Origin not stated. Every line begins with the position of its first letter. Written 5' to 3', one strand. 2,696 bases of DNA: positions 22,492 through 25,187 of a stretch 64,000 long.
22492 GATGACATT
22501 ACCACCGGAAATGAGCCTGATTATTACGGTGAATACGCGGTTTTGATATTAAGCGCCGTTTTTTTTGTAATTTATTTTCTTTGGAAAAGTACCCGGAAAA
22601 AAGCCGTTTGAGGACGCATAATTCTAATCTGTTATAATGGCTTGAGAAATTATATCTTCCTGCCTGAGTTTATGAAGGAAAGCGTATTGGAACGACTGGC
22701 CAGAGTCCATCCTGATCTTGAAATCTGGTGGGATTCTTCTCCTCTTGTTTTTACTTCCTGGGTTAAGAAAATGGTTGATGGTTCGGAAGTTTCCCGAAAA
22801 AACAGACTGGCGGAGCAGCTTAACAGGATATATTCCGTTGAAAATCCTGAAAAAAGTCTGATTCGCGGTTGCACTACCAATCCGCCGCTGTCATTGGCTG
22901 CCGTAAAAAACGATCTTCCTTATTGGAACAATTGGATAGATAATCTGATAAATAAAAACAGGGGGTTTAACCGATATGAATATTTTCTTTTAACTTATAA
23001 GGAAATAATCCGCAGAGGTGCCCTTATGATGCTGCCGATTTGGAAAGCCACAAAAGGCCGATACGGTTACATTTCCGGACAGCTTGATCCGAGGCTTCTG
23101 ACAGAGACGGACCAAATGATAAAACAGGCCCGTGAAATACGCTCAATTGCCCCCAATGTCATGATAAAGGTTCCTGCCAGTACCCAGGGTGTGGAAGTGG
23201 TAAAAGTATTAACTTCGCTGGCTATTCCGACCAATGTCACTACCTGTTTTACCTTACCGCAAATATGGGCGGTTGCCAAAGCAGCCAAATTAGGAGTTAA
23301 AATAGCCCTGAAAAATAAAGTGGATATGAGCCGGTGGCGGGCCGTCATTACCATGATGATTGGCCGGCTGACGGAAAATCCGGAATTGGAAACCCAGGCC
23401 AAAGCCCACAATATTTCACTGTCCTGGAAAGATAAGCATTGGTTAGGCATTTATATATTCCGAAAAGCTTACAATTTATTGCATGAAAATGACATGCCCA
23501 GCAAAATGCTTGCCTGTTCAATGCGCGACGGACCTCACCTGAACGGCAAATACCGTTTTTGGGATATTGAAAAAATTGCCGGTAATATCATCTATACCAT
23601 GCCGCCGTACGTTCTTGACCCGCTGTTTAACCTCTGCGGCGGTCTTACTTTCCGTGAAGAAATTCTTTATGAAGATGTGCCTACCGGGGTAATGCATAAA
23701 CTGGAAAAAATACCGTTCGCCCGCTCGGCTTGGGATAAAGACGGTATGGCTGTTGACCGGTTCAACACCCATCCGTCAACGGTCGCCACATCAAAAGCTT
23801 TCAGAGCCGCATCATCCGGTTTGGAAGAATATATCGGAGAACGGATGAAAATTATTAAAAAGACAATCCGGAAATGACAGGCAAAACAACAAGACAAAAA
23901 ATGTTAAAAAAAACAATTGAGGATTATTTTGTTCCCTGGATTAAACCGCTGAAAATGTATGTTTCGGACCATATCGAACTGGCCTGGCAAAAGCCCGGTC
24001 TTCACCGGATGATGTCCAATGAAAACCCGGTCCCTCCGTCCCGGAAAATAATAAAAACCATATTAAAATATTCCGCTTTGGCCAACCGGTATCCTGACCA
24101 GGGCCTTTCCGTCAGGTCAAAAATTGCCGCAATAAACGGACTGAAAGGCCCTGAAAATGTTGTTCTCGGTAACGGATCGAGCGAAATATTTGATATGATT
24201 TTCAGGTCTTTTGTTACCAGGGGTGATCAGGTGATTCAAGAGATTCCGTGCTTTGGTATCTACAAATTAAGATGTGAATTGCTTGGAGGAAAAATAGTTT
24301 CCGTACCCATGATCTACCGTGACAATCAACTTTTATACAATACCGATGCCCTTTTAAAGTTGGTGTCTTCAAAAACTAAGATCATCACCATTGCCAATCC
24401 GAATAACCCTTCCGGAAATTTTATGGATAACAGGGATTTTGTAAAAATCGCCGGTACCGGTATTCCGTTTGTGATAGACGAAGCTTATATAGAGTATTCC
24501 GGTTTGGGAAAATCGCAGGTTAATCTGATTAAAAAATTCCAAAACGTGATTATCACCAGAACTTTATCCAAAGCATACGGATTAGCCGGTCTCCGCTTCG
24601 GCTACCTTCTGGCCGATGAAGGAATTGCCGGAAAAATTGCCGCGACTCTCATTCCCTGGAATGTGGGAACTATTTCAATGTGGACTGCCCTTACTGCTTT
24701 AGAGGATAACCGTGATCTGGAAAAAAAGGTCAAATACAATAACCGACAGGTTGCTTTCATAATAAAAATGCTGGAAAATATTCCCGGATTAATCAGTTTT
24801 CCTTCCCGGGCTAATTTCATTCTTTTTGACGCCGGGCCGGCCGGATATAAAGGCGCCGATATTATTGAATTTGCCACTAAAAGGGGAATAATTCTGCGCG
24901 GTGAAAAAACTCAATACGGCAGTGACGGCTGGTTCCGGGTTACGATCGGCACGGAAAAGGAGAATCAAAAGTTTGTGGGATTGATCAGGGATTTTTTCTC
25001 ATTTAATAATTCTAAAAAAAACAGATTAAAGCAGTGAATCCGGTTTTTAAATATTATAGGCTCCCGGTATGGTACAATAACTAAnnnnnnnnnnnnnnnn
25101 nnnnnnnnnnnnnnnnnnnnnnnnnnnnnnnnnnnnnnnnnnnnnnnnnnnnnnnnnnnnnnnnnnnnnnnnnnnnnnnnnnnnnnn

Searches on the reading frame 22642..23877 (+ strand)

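Call 15: search_protein_families(library=pfam, proteins=[window:22642-23877:+], max_evalue=0.01)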
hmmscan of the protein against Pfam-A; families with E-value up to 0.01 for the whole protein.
window:22642-23877:+ (411 aa): 2 families
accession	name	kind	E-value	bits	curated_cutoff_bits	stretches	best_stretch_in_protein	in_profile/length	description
PF00923.25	TAL_FSA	-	4.5e-30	105.4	27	1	70-333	16-237/285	Transaldolase/Fructose-6-phosphate aldolase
PF09263.16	PEX-2N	-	0.0071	17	30.5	0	26-78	31-83/83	Peroxisome biogenesis factor 1, N-terminal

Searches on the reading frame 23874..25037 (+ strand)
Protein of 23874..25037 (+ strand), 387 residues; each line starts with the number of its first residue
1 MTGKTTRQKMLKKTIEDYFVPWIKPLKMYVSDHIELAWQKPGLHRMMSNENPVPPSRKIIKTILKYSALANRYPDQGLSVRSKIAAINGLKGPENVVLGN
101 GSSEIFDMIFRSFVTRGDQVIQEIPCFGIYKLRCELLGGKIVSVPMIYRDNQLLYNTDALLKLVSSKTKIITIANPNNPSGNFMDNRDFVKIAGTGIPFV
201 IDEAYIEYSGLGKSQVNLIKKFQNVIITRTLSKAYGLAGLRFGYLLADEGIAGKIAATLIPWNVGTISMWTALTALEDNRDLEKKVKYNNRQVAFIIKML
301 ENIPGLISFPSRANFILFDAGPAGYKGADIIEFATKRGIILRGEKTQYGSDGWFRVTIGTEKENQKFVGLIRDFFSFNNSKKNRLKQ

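Call 15: search_protein_families(library=pfam, proteins=[window:23874-25037:+], max_evalue=0.01)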
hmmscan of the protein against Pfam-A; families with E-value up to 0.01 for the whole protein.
window:23874-25037:+ (387 aa): 4 families
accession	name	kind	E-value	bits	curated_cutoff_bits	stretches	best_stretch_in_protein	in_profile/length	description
PF00155.27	Aminotran_1_2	-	3.3e-39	135.5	19.7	1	48-369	8-359/361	Aminotransferase class I and II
PF00266.25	Aminotran_5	-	8.5e-05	22.1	21.5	1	79-204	47-177/371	Aminotransferase class-V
PF04864.19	Alliinase_C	-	0.00086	18.7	22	1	95-276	68-237/363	Allinase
PF01053.26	Cys_Met_Meta_PP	-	0.0017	17.4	27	1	82-205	59-176/381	Cys/Met metabolism PLP-dependent enzyme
